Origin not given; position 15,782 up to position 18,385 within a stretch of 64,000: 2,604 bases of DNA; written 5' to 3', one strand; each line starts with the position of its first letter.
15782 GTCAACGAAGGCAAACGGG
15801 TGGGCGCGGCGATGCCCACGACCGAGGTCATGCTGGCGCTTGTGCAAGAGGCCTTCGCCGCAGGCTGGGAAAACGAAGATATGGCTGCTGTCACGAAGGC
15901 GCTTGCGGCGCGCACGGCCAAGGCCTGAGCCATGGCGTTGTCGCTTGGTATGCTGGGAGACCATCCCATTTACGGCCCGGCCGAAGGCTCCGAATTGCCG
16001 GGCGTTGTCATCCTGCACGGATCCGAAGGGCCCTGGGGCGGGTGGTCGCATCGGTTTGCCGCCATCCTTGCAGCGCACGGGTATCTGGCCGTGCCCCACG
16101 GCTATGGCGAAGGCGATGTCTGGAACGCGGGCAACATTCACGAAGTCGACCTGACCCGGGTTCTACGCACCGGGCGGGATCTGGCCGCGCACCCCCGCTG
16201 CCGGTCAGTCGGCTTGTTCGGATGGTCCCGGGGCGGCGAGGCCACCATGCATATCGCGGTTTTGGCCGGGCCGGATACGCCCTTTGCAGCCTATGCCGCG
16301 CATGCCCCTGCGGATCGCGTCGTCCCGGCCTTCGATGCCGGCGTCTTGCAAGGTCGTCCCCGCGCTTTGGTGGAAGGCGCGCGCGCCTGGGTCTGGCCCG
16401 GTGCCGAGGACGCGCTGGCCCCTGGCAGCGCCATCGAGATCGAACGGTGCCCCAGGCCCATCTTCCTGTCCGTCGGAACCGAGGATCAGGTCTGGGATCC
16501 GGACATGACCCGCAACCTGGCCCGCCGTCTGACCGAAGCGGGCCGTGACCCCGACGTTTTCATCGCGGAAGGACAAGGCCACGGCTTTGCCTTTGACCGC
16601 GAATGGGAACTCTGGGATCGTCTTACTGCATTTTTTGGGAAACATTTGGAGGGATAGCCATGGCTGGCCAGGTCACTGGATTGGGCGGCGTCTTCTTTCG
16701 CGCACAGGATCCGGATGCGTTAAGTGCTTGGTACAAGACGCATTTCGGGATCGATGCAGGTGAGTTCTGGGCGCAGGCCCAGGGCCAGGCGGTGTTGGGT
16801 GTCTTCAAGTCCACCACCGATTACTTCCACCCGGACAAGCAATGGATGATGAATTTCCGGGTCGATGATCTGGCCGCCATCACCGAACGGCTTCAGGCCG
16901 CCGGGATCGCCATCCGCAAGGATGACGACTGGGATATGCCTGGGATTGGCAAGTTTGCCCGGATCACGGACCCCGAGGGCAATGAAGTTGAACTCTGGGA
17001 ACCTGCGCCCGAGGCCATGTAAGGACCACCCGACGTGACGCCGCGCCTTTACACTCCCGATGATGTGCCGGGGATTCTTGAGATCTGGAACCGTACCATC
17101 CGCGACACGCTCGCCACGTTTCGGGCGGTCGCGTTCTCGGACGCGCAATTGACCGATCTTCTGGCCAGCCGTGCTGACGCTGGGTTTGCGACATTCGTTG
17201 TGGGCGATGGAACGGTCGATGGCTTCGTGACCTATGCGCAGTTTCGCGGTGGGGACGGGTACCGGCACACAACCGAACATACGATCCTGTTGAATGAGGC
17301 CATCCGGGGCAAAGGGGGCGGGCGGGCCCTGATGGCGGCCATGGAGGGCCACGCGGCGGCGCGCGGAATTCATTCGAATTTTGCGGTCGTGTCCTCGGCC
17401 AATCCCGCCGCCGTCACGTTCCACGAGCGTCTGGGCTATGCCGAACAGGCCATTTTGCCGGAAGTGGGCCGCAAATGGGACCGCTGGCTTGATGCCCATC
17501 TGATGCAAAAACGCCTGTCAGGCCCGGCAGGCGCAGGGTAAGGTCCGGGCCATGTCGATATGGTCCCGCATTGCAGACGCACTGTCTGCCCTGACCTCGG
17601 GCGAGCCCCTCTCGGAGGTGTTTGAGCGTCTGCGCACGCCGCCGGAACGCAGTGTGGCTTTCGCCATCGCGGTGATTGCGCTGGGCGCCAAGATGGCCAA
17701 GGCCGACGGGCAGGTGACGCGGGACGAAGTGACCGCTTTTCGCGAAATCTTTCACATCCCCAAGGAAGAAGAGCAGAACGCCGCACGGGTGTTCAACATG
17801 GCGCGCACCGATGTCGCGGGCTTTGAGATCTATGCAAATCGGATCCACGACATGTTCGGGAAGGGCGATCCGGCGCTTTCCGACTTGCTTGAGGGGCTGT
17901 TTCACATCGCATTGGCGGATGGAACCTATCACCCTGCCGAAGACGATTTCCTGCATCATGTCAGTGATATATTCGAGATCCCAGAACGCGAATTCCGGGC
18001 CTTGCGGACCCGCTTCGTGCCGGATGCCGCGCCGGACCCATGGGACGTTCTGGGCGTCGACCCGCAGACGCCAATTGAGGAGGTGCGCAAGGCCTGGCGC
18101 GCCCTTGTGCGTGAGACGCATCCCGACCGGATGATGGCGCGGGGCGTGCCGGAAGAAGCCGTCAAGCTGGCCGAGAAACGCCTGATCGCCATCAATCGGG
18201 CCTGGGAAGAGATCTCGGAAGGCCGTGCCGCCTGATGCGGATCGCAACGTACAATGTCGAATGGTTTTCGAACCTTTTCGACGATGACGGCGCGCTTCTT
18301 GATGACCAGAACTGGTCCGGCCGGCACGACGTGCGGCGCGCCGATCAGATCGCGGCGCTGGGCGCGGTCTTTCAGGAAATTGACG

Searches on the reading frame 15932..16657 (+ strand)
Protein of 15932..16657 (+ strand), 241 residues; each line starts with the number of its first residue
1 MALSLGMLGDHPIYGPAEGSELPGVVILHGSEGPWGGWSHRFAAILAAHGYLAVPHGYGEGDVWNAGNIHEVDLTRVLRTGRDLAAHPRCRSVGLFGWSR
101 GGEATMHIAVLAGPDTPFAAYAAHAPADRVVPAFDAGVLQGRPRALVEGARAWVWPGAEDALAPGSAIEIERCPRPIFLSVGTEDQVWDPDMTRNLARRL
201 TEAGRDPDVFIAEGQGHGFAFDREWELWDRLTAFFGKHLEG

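Call 45: search_protein_families(library=pfam, proteins=[window:15932-16657:+], max_evalue=0.001)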
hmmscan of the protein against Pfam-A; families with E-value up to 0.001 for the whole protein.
window:15932-16657:+ (241 aa): 4 families
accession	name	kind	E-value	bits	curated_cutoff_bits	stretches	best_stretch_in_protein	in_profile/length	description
PF00326.27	Peptidase_S9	-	9e-07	29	22.6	1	92-240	65-211/213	Prolyl oligopeptidase family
PF08840.17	BAAT_C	-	2.5e-06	28.1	20.9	0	161-217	100-158/210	BAAT / Acyl-CoA thioester hydrolase C terminal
PF01738.24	DLH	-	5.7e-06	26.5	21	1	163-224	132-193/217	Dienelactone hydrolase family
PF12146.15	Hydrolase_4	-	0.00069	19.4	27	0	175-223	192-238/239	Serine aminopeptidase, S33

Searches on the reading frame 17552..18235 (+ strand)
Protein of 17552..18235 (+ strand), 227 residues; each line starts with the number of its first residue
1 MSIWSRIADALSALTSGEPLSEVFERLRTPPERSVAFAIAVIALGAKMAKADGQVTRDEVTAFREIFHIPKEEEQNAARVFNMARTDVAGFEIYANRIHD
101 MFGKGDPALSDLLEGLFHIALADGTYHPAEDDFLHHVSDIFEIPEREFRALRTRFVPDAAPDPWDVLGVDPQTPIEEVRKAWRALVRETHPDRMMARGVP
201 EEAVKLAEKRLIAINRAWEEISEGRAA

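Call 45: search_protein_families(library=pfam, proteins=[window:17552-18235:+], max_evalue=0.001)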
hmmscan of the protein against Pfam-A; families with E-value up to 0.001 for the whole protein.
window:17552-18235:+ (227 aa): 2 families
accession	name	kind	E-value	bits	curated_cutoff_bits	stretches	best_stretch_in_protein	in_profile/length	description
PF05099.18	TerB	-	5.5e-31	107.8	24.4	1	39-152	2-117/118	Tellurite resistance protein TerB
PF00226.36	DnaJ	-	2.8e-07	31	27.8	1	162-222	1-54/63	DnaJ domain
